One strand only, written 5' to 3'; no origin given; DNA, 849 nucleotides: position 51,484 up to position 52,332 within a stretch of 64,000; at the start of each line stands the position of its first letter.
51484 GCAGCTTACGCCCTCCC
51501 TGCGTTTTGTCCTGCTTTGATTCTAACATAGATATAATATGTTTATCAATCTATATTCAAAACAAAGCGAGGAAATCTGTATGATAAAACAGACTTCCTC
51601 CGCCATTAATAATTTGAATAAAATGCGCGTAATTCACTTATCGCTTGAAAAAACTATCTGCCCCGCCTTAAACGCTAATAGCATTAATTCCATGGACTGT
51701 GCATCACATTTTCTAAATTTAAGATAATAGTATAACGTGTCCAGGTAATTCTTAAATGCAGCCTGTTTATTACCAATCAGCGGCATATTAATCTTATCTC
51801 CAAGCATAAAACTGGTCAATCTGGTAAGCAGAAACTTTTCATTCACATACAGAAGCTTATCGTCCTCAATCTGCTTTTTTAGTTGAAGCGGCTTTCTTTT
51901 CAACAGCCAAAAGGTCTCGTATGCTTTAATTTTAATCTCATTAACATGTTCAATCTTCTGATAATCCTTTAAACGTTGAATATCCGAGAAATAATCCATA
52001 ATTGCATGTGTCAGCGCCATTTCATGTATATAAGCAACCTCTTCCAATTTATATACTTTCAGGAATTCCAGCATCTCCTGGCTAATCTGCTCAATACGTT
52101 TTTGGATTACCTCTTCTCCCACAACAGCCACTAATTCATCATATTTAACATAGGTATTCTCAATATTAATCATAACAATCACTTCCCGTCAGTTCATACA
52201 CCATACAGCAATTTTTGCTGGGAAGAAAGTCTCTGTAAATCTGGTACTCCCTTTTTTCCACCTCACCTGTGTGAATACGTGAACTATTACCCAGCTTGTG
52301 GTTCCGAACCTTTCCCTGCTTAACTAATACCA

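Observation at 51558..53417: Three-gene RelA/SpoT-synthetase (toxSAS-like) cassette on an AT-rich insert: candidate new tripartite toxin-antitoxin / anti-phage module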

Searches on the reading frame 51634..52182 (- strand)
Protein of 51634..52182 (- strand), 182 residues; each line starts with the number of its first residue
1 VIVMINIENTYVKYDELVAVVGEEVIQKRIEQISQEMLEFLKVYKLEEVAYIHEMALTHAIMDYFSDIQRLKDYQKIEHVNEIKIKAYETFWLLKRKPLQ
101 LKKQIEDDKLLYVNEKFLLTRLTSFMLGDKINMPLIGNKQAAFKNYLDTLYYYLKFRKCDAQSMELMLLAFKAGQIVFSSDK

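Call 4: search_protein_families(library=pfam, proteins=[window:51634-52182:-], max_evalue=1)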
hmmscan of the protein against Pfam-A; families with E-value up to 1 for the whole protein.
window:51634-52182:- (182 aa): 0 families

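Call 5: search_protein_families(library=padloc, proteins=[window:51634-52182:-], max_evalue=1)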
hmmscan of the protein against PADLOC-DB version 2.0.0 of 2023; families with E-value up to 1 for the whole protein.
window:51634-52182:- (182 aa): 0 families

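Call 6: search_protein_families(library=ncbifam, proteins=[window:51634-52182:-], max_evalue=1)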
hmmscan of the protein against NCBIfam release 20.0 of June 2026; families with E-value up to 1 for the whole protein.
window:51634-52182:- (182 aa): 0 families

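Call 7: search_protein_families(library=phrogs, proteins=[window:51634-52182:-], max_evalue=1)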
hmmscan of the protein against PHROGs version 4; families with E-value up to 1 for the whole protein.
window:51634-52182:- (182 aa): 3 families
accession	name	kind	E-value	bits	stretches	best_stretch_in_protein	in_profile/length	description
phrog_38149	-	unknown function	0.014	16.4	1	17-88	117-186/190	-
phrog_16465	-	DNA, RNA and nucleotide metabolism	0.1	12.6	1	24-88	180-243/491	exonuclease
phrog_6560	-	unknown function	0.17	13.1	1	6-71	26-91/144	-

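Call 18: find_homologous_proteins(query=window:51634-52173:-, max_evalue=0.001)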
Query window:51634-52173:- (179 aa): 317 proteins with E <= 0.001 among 334 candidates; the best 120 are listed.
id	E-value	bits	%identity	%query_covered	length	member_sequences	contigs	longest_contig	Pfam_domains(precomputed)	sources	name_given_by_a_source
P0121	5.7e-103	360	93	100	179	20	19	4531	-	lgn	-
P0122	1.5e-98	346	90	100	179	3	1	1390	-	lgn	-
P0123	2.1e-92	326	84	98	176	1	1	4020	-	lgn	-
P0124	2.2e-92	326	84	98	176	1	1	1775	-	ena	-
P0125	3.7e-91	322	83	98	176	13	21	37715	-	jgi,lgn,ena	-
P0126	4.7e-91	321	81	99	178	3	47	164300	-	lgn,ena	-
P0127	5.3e-91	321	81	99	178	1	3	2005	-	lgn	-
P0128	1.0e-90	320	80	99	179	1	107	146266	-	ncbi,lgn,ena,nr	ncbi:MAG: hypothetical protein HFH05_03450 [Lachnospiraceae bacterium]|nr:hypothetical protein [Lach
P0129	1.5e-90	320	83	97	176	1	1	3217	-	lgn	-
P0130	1.9e-90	319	81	99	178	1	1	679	-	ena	-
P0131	2.8e-90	319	84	99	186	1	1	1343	-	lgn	-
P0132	2.9e-90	319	84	98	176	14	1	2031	-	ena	-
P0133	3.6e-90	319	80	99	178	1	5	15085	-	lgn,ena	-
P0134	4.0e-90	318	80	99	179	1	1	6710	-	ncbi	-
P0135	4.1e-90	318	80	99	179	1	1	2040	-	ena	-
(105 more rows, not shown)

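Call 53: predict_structure(alignment_id=A2)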
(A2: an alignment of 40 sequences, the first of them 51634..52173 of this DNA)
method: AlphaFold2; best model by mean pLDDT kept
length: 179 residues; sequences in the alignment: 40
mean_pLDDT: 86.1   pTM: 0.82
mean pLDDT of the five models: 86.1, 84.2, 83.5, 73.1, 72.4
residues with pLDDT >= 90: 96; 70-90: 67; 50-70: 7; < 50: 9
segments of 3 or more residues with pLDDT < 50: 1-8
pLDDT, mean of each block of 10 residues (from residue 1): 40 87 96 96 93 96 91 87 95 92 78 93 87 84 89 83 91 70
secondary structure, 60 per line:
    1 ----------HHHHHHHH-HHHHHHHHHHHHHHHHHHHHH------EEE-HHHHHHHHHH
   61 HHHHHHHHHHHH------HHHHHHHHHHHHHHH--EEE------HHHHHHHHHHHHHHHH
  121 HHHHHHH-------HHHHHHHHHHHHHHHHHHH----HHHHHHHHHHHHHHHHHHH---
elements in order: H11-18 H20-40 E47-49 H51-72 H79-93 E96-98 H105-127 H135-153 H158-176

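Call 56: fold_search(model_id=the predicted structure, library=pdb)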
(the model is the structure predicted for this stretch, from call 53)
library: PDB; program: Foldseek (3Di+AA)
matches with E <= 10: 44; with E <= 0.001: 0
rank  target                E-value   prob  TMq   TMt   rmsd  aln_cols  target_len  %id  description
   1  2axu_B                2.2e+00  0.06  0.22  0.15  18.0       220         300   12  Structure of PrgX (released 2005-12-06)
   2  2msv_MODEL_1_A        2.8e+00  0.06  0.19  0.21  16.0       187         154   14  Solution structure of the MLKL N-terminal domain (released 2014-09-24)
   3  5z1n                  2.9e+00  0.06  0.22  0.23  17.2       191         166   13  Crystal structure of C terminal region of G-protein interacting protein 1 (Gip1) from Dictyostelium discoideum (released 2018-10-17)
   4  1vdz                  3.2e+00  0.09  0.23  0.10  12.4       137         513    9  Crystal structure of A-type ATPase catalytic subunit A from Pyrococcus horikoshii OT3 (released 2005-06-21)
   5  5z39                  3.2e+00  0.08  0.24  0.25  16.5       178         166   12  Crystal structure of C terminal region of G-protein interacting protein 1 (Gip1) from Dictyostelium discoideum form II (released 2018-10-17)
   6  8fhb                  3.6e+00  0.06  0.20  0.19  17.2       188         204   12  Protein 32 with aldehyde deformylating oxidase activity from Synechococcus sp. (released 2023-12-20)
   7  8cqd_B                3.8e+00  0.04  0.21  0.18  15.2       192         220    9  Cryo-EM structure of hexameric proteorhodopsin A18L mutant (released 2024-07-03)
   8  2axz_B                4.2e+00  0.05  0.21  0.15  15.8       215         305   12  Crystal structure of PrgX/cCF10 complex (released 2005-12-06)
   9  3etv                  4.2e+00  0.05  0.21  0.14  15.3       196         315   13  Crystal structure of a Tip20p-Dsl1p fusion protein (released 2009-01-20)
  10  8cnk_A                4.2e+00  0.03  0.17  0.17  15.4       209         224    8  Cryo-EM structure of retinal-free proteoopsin bound to decanoate (released 2024-07-03)
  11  8tm9_A                5.2e+00  0.06  0.27  0.23  14.1       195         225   19  Computationally designed tunable C2 symmetric tandem repeat homodimer, D_3_633_8x bound to peptide (released 2024-12-11)
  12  4lup_C                6.0e+00  0.12  0.23  0.37   5.1        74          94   16  Crystal structure of the complex formed by region of E. coli sigmaE bound to its -10 element non template strand (released 2014-02-19)
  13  3m4y                  6.0e+00  0.08  0.26  0.11  12.8       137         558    9  Structural characterization of the subunit A mutant P235A of the A-ATP synthase (released 2011-01-26)
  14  9r9o_A                6.3e+00  0.13  0.27  0.23  11.1       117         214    9  Yeast 80S with nascent chain in complex with Ssb1-ADP in the S1 state (released 2025-12-24)
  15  4epz                  6.3e+00  0.03  0.19  0.21  16.4       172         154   12  Crystal structure of a transcription anti-terminator antagonist UpxZ (BACUNI_04315) from Bacteroides uniformis ATCC 8492 (released 2012-07-11)
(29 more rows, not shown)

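Call 57: search_protein_representatives(alignment_id=A2)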
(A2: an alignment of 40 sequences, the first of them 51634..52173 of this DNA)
Query: 40 sequences, 177 profile positions. Proteins with E-value up to 0.001 (for the whole library): 575; up to 1e-10: 359; up to 1e-30: 47. The best 150 are listed.
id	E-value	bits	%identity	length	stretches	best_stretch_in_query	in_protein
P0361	2.3e-69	249.2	-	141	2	75-174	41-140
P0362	2.3e-62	226.4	-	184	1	1-175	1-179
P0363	1.9e-58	213.7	-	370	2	4-172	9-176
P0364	5.1e-53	196.0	-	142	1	59-167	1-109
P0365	8.9e-53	195.2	-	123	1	56-174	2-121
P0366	4.8e-52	192.8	-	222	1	1-172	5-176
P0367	2.4e-46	174.3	-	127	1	52-144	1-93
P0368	1.8e-44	168.2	-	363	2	21-174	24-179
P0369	3.2e-43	164.1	-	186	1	1-174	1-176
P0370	5.4e-42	160.1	-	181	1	1-174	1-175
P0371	2.7e-41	157.8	-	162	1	34-136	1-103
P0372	2.9e-41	157.7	-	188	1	3-175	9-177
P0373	9.2e-39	149.6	-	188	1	1-173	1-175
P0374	1.4e-38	149.0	-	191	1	1-172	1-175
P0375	2.5e-38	148.1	-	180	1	9-174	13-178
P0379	5.0e-36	140.7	-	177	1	8-172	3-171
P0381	8.2e-36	140.0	-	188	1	7-174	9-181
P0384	3.2e-35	138.1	-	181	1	1-176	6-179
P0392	3.3e-34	134.8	-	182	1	8-174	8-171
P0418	4.0e-29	118.2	-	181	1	10-174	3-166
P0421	9.8e-28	113.7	-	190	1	1-174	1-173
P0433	1.1e-26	110.3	-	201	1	1-174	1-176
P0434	1.9e-26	109.4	-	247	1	6-174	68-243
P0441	6.7e-26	107.7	-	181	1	1-174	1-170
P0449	7.0e-25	104.4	-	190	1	7-172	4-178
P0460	7.6e-24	101.0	-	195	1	11-174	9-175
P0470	1.3e-22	96.9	-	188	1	10-174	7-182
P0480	4.0e-22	95.4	-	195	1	11-175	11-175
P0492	4.1e-21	92.1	-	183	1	8-170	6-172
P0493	5.4e-21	91.7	-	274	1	8-176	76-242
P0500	1.1e-20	90.7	-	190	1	9-168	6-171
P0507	2.5e-20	89.5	-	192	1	10-172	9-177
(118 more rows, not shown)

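Call 60: search_protein_families(library=pfam, alignment_id=A4, max_evalue=0.01)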
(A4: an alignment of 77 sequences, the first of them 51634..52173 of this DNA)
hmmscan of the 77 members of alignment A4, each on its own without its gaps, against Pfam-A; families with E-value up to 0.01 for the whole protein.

A. member 1, window:51634-52173:- (179 aa): 0 families

B. families by the number of members that match (of 77 scanned): 4 families
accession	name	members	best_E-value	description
PF02002.24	TFIIE_alpha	1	0.00017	TFIIE alpha subunit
PF11252.13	DUF3051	1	0.0012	Protein of unknown function (DUF3051)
PF24688.1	SseK_NleB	1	0.0041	SseK/NleB family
PF09565.16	RE_NgoFVII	1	0.0044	NgoFVII restriction endonuclease N-terminal PLD domain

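Call 61: search_solved_structures(query=A4, max_evalue=10, show_alignments=1)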
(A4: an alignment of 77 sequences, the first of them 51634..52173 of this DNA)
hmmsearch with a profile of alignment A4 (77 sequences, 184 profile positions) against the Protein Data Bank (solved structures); distinct sequences matched with E-value up to 10: 0.

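Call 66: find_related_loci(query=A5, collection=viral_contigs, flank=6000)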
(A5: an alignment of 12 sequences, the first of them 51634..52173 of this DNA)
Query A5 (179 aa) in viral_contigs; peptide patterns used: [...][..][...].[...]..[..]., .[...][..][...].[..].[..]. (x = any residue, [..] = any of these).
74 stretches matched a pattern; 1 encode a relative of the query (tblastn E <= 1e-3); 1 distinct loci.
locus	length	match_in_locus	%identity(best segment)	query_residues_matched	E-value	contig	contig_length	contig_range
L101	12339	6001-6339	39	57-171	1e-21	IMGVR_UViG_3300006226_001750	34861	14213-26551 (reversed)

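Call 73: search_dna_similar(query=window:51634-52173:-, collection=plasmids, mode=protein, max_evalue=0.01, max_rows=30)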
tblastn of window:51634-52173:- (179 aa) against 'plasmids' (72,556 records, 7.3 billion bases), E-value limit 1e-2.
No match.

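Call 74: search_dna_similar(query=window:51634-52173:-, collection=phages, mode=protein, max_evalue=0.01, max_rows=30)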
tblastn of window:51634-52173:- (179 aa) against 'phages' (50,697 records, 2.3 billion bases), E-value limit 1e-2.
No match.

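Call 75: list_cluster_members(proteins=[P0372, P0384, P0392, P0418, P0493, P0434, P0363, P0379, P0381, P0375])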
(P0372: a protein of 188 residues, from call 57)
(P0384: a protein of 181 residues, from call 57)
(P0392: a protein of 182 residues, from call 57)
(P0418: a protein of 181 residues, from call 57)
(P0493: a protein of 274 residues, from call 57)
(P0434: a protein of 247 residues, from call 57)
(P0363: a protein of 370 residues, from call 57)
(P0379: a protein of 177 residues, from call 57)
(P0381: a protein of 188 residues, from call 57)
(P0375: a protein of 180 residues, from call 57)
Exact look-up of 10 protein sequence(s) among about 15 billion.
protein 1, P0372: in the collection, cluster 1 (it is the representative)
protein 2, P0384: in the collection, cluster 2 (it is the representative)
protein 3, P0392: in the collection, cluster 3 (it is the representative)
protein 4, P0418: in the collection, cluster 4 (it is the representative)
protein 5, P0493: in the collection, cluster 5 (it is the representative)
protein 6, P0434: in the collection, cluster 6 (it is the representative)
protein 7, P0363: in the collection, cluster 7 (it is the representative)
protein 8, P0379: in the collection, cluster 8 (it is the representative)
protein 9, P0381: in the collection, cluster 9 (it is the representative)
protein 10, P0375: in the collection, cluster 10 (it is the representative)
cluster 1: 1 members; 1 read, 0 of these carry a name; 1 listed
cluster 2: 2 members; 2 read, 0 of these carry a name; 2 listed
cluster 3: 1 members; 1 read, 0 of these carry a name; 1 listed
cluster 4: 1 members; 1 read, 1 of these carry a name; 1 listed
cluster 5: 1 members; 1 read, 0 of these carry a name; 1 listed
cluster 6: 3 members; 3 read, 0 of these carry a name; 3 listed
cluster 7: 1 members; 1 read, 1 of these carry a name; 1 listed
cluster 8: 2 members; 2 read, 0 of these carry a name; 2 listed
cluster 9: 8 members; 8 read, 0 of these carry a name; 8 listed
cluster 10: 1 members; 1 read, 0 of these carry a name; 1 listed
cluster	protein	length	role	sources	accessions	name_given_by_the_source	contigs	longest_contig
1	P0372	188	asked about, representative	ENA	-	-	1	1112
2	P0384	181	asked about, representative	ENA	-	-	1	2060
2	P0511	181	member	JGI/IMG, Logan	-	-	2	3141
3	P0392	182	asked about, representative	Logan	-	-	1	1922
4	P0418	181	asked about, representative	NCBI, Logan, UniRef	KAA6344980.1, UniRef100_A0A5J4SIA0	hypothetical protein EZS27_007405 [termite gut metagenome] | Uncharacterized protein n=1 Tax=termite gut metagenome TaxID=433724 RepID=A0A5J4SIA0_9ZZZZ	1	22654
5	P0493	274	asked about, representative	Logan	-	-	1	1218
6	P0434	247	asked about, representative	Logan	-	-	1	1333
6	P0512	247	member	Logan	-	-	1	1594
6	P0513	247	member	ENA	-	-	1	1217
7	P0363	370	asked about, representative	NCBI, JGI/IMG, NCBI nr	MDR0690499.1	MAG: hypothetical protein LBF32_00175 [Streptococcaceae bacterium] | hypothetical protein | hypothetical protein [Streptococcaceae bacterium]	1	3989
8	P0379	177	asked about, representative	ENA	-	-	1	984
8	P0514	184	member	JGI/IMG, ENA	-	-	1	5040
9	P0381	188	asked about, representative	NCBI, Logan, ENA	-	-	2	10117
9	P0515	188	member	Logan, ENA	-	-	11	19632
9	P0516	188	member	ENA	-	-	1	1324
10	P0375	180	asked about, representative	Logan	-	-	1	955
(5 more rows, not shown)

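Call 76: find_encoding_contigs(protein=P0515, flank=5000, max_places=3)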
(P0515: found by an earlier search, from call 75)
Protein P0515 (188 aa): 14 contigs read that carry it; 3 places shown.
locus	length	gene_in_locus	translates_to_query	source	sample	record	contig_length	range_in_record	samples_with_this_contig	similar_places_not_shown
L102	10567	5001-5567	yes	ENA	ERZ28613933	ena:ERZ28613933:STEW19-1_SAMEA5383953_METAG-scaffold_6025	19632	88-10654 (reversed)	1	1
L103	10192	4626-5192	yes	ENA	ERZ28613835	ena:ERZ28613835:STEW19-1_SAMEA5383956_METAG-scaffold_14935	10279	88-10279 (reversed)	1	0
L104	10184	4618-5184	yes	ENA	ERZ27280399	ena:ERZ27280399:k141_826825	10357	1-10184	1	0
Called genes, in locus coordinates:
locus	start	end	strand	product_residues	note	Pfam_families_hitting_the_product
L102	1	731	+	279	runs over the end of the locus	PF07508:Recombinase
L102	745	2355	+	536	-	PF00239:Resolvase, PF07508:Recombinase, PF13408:Zn_ribbon_recom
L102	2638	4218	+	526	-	PF09820:AAA-ATPase_like, PF08011:PDDEXK_9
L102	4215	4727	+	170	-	-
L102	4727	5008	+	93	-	-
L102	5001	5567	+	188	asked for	-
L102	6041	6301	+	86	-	PF20441:TerL_nuclease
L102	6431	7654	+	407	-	-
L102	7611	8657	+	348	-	-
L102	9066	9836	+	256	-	PF02661:Fic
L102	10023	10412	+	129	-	PF00872:Transposase_mut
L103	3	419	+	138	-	?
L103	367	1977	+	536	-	PF00239:Resolvase, PF07508:Recombinase, PF13408:Zn_ribbon_recom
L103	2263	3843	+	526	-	PF09820:AAA-ATPase_like, PF08011:PDDEXK_9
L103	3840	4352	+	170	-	-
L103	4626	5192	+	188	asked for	-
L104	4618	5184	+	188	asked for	-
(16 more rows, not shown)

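Call 77: find_encoding_contigs(protein=P0418, flank=5000, max_places=2)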
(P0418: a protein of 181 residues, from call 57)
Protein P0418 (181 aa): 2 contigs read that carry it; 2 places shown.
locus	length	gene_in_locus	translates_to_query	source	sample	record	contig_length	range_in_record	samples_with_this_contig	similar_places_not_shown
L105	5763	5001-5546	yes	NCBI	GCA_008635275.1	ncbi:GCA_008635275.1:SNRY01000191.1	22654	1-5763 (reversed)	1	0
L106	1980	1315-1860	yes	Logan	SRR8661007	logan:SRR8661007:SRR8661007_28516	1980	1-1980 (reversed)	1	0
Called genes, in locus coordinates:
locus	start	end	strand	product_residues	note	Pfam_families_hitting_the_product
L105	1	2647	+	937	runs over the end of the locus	-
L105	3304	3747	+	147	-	PF01928:CYTH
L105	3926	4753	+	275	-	PF04607:RelA_SpoT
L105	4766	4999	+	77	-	-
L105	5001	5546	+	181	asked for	-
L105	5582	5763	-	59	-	PF00478:IMPDH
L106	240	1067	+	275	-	PF04607:RelA_SpoT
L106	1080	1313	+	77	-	-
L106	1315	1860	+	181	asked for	-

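Call 82: find_encoding_contigs(protein=P0363, flank=5000, max_places=2)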
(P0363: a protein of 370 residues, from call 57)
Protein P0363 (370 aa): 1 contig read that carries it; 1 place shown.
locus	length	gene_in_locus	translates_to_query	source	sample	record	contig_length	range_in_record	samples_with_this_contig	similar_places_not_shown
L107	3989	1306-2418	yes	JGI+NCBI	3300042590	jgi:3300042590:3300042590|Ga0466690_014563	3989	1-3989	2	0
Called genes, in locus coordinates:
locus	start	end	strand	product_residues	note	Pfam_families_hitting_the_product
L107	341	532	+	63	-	-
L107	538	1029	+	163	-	-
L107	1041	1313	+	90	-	-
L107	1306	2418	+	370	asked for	-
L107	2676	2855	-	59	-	-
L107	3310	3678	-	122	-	-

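Call 83: find_encoding_contigs(protein=P0514, flank=5000, max_places=2)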
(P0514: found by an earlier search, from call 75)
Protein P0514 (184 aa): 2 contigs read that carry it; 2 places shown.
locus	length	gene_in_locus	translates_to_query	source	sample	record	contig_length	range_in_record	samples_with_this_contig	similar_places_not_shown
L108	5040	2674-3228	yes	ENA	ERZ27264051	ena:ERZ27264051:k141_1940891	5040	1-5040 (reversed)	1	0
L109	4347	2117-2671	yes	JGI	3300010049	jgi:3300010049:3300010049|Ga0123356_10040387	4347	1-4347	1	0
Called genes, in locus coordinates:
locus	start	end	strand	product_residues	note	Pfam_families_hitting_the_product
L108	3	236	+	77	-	?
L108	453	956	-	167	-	PF18780:HNH_repeat, PF01844:HNH, PF14279:HNH_5 (faint)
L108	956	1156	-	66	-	-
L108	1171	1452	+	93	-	-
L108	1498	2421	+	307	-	PF04607:RelA_SpoT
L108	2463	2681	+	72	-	-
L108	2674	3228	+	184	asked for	-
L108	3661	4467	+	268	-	PF15956:DUF4760 (weak)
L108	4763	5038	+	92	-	?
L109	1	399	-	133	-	?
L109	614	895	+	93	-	-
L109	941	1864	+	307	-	PF04607:RelA_SpoT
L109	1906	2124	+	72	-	-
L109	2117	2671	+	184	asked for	-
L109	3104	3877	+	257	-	PF15956:DUF4760 (weak)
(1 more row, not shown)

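Call 84: find_encoding_contigs(protein=P0511, flank=5000, max_places=2)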
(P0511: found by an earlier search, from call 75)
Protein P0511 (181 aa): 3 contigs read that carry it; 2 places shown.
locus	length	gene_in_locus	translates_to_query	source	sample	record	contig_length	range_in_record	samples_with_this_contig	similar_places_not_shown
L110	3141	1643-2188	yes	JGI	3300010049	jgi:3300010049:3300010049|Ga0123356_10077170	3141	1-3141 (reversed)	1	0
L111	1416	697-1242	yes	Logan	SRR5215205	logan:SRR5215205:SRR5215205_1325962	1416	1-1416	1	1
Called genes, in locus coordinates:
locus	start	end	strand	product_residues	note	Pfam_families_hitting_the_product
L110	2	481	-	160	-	?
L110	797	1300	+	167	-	-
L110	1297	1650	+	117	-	-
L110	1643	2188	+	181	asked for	-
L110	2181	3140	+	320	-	?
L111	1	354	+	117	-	?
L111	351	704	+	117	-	-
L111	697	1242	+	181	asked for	-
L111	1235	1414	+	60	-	?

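Call 95: find_related_loci(query=P0381, collection=metagenome_contigs, flank=5000)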
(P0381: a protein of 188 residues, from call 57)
Query P0381 (188 aa) in metagenome_contigs; peptide patterns used: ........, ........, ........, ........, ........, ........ (x = any residue, [..] = any of these).
261 stretches matched a pattern; 1 encode a relative of the query (tblastn E <= 1e-3); 1 distinct loci.
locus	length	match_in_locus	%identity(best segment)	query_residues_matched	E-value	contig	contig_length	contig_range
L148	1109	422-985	100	1-188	5e-143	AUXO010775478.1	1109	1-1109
